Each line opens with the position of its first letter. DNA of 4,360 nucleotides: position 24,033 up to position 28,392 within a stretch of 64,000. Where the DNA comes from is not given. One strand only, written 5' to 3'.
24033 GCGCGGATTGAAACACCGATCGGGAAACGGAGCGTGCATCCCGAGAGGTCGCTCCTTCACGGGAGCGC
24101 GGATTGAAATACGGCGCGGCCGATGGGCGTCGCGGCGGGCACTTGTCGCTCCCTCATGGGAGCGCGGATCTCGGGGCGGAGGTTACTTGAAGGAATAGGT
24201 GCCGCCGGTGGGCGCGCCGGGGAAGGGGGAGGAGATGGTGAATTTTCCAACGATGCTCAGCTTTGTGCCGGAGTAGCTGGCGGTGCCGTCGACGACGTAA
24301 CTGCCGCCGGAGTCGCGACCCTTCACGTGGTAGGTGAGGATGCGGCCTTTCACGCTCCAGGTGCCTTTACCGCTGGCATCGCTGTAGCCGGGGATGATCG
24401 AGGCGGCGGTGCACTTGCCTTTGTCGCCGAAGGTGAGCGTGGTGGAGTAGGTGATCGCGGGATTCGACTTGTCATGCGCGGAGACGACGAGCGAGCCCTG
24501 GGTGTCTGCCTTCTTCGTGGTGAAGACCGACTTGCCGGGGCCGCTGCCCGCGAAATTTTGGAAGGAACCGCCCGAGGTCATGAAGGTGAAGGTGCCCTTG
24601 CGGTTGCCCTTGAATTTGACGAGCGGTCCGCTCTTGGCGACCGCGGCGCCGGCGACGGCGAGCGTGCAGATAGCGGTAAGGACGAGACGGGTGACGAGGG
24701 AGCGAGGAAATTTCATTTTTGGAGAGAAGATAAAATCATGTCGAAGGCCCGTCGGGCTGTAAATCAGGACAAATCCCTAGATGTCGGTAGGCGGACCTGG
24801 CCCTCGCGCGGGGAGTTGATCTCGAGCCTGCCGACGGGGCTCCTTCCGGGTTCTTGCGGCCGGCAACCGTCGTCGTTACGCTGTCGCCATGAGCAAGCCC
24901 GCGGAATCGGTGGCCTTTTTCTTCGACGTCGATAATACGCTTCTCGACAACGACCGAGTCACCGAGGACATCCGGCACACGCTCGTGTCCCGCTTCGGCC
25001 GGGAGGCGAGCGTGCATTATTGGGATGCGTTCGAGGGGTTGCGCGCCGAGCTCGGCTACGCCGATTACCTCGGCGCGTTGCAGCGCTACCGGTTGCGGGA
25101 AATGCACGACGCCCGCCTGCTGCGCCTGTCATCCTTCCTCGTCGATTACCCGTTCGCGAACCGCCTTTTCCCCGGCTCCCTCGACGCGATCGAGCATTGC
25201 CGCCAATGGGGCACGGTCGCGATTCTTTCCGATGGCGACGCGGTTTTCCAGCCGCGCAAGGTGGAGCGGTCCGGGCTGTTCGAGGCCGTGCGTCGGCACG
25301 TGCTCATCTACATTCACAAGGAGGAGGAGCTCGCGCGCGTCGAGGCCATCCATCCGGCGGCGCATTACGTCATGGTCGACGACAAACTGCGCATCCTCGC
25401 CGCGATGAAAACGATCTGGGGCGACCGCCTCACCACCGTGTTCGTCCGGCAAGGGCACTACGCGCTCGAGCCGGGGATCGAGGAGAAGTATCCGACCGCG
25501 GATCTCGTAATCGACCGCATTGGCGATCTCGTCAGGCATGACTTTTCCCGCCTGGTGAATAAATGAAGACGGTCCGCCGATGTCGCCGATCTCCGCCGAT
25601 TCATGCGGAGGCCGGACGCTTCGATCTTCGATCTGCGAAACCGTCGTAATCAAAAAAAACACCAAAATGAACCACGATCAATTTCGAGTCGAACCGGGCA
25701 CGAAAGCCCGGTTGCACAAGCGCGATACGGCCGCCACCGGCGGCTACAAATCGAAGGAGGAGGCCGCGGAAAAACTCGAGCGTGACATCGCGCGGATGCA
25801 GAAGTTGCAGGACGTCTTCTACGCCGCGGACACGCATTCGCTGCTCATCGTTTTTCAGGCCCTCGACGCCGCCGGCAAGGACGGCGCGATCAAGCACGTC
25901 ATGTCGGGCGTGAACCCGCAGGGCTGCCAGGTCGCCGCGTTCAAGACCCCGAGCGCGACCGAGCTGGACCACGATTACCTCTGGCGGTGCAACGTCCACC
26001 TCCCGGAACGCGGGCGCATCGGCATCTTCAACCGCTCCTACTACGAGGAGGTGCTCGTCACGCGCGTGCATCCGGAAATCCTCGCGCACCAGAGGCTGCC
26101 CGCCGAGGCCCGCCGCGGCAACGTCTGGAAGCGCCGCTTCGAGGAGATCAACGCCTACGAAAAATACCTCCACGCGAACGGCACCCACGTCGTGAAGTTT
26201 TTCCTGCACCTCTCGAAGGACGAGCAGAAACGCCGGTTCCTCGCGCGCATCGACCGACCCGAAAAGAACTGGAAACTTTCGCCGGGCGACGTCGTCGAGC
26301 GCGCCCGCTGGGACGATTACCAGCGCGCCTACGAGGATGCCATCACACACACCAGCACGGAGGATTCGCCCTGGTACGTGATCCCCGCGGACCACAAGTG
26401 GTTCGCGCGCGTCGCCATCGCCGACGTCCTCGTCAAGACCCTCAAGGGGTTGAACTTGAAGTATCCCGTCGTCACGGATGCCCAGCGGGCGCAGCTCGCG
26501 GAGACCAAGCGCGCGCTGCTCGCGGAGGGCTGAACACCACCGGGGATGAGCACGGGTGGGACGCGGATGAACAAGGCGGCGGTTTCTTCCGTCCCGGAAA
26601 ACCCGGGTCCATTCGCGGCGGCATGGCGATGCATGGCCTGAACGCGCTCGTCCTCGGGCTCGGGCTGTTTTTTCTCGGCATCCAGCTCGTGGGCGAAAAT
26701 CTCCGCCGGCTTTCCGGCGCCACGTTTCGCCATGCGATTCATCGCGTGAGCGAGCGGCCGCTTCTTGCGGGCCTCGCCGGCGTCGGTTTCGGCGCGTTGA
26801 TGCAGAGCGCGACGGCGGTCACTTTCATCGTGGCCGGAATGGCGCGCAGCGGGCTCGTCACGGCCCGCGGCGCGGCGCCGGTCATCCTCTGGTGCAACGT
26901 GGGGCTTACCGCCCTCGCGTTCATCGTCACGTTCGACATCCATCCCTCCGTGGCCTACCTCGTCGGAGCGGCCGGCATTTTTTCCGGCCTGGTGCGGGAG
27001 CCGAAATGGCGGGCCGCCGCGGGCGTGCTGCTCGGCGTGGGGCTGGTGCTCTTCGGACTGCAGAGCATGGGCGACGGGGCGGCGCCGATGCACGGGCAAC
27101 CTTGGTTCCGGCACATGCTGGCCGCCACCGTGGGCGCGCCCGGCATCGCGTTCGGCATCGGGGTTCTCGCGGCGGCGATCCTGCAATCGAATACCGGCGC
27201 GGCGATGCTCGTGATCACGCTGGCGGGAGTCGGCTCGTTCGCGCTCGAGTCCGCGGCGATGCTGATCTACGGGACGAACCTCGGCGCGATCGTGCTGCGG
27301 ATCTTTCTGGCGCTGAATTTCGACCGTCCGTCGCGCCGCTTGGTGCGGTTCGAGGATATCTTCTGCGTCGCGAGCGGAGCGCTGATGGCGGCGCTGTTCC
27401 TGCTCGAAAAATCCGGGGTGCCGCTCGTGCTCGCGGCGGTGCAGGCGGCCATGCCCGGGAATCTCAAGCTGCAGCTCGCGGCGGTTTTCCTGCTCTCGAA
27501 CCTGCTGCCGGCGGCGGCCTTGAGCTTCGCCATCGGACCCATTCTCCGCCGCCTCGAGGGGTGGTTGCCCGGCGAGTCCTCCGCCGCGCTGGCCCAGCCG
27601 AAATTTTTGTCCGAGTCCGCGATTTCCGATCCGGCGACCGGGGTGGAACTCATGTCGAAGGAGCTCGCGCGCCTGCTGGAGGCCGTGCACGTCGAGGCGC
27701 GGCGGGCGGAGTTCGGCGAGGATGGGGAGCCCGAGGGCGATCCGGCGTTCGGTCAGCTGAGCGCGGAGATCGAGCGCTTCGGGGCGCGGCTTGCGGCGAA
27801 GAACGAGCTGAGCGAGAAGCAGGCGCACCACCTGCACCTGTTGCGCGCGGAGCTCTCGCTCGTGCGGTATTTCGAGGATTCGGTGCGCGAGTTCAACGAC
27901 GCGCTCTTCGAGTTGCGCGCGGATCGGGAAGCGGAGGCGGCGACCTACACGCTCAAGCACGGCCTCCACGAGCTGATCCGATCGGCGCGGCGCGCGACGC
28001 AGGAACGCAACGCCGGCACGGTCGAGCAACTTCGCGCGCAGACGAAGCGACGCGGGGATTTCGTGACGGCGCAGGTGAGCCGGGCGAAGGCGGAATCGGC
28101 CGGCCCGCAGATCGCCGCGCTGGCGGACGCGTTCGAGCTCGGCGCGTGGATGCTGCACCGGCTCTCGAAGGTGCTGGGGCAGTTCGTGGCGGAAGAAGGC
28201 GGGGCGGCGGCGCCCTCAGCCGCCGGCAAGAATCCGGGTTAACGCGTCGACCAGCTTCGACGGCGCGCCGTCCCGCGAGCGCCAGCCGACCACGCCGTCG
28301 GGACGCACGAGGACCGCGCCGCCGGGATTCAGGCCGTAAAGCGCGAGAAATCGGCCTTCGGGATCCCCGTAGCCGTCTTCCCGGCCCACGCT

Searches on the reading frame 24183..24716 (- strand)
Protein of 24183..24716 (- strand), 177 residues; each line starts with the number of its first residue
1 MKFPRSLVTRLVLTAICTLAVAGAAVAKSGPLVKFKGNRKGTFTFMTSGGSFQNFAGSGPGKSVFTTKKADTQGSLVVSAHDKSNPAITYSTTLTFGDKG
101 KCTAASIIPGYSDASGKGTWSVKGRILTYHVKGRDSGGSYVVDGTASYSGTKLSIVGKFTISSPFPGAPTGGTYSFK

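Call 9: search_protein_families(library=padloc, proteins=[window:24183-24716:-], max_evalue=0.01)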
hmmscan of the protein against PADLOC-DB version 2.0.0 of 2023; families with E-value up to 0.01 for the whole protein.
window:24183-24716:- (177 aa): 0 families

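Call 10: search_protein_families(library=ncbifam, proteins=[window:24183-24716:-], max_evalue=0.01)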
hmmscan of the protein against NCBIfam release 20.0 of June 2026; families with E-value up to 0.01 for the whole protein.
window:24183-24716:- (177 aa): 0 families

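Call 51: search_protein_families(library=padloc, alignment_id=A1, max_evalue=0.00001)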
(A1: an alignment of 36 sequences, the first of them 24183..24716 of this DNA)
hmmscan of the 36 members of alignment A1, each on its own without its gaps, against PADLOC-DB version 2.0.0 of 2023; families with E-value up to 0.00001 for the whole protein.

A. member 1, window:24183-24716:- (177 aa): 0 families

B. families by the number of members that match (of 36 scanned): 47 families (the first 25 are shown)
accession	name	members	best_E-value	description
PDLC04135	mad3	2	3.7e-56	mads_3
PDLC02980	AriA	2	4.9e-21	-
PDLC04140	mad8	2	8.6e-17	mads_8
PDLC04164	AriA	2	5.6e-10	-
PDLC02914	ATPase-Toprim_I-B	2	1.8e-09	-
PDLC04134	mad2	2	6.2e-07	mads_2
PDLC02335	AbiLi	2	1.3e-06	AbiLi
PDLC02979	AriA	2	4.4e-06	-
PDLC00844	E1-E2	1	1.8e-18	E1-E2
PDLC00856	E1-E2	1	2.8e-18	E1-E2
PDLC00847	E1-E2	1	1.2e-17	E1-E2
PDLC00855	E1-E2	1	2.3e-16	E1-E2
PDLC00828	E1-E2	1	2.2e-15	E1-E2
PDLC00829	E1-E2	1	8.4e-15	E1-E2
PDLC00836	E1-E2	1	8.6e-15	E1-E2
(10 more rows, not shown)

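Call 52: search_protein_families(library=pfam, alignment_id=A1, max_evalue=0.00001)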
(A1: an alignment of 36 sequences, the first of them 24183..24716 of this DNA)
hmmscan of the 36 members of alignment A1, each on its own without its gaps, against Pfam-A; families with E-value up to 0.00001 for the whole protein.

A. member 1, window:24183-24716:- (177 aa): 0 families

B. families by the number of members that match (of 36 scanned): 58 families (the first 25 are shown)
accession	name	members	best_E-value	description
PF00072.30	Response_reg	3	4.8e-26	Response regulator receiver domain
PF00005.33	ABC_tran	2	3.2e-50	ABC transporter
PF12848.13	ABC_tran_Xtn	2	6.6e-30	ABC transporter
PF00512.31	HisKA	2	1.2e-25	His Kinase A (phospho-acceptor) domain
PF13304.12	AAA_21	2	5.8e-19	AAA domain, putative AbiEii toxin, Type IV TA system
PF16326.10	ABC_tran_CTD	2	1.2e-11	ABC transporter C-terminal domain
PF13191.12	AAA_16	2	4.4e-11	AAA ATPase domain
PF02463.25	SMC_N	2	4.5e-10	RecF/RecN/SMC N terminal domain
PF13555.12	AAA_29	2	2.6e-09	P-loop containing region of AAA domain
PF13401.12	AAA_22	2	1.2e-08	AAA domain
PF00171.27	Aldedh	1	5e-173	Aldehyde dehydrogenase family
PF00303.24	Thymidylat_synt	1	4.8e-119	Thymidylate synthase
PF00109.32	ketoacyl-synt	1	7.6e-79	Beta-ketoacyl synthase, N-terminal domain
PF00698.26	Acyl_transf_1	1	7.7e-78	Acyl transferase domain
PF01494.25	FAD_binding_3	1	1.1e-71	FAD binding domain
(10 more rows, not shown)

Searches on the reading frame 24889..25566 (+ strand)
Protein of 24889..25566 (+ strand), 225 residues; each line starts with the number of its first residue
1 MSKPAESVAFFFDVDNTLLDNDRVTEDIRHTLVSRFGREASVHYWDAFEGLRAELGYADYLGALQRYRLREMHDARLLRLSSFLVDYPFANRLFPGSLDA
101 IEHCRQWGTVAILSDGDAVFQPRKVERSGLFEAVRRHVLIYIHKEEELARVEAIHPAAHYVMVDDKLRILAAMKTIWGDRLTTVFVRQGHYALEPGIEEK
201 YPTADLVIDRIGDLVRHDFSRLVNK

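Call 53: search_protein_families(library=pfam, proteins=[window:24889-25566:+], max_evalue=0.0001)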
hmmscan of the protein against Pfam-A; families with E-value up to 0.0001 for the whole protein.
window:24889-25566:+ (225 aa): 1 family
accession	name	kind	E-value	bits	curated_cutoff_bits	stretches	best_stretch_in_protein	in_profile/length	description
PF00702.32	Hydrolase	-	1.8e-08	35.4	26.4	1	9-167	3-181/191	haloacid dehalogenase-like hydrolase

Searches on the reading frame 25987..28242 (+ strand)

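Call 53: search_protein_families(library=pfam, proteins=[window:25987-28242:+], max_evalue=0.0001)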
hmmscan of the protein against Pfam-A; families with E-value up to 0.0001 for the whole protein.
window:25987-28242:+ (751 aa): 1 family
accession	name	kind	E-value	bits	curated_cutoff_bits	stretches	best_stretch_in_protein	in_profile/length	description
PF02690.20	Na_Pi_cotrans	-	5.3e-36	124.1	29.1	2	227-362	1-136/137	Na+/Pi-cotransporter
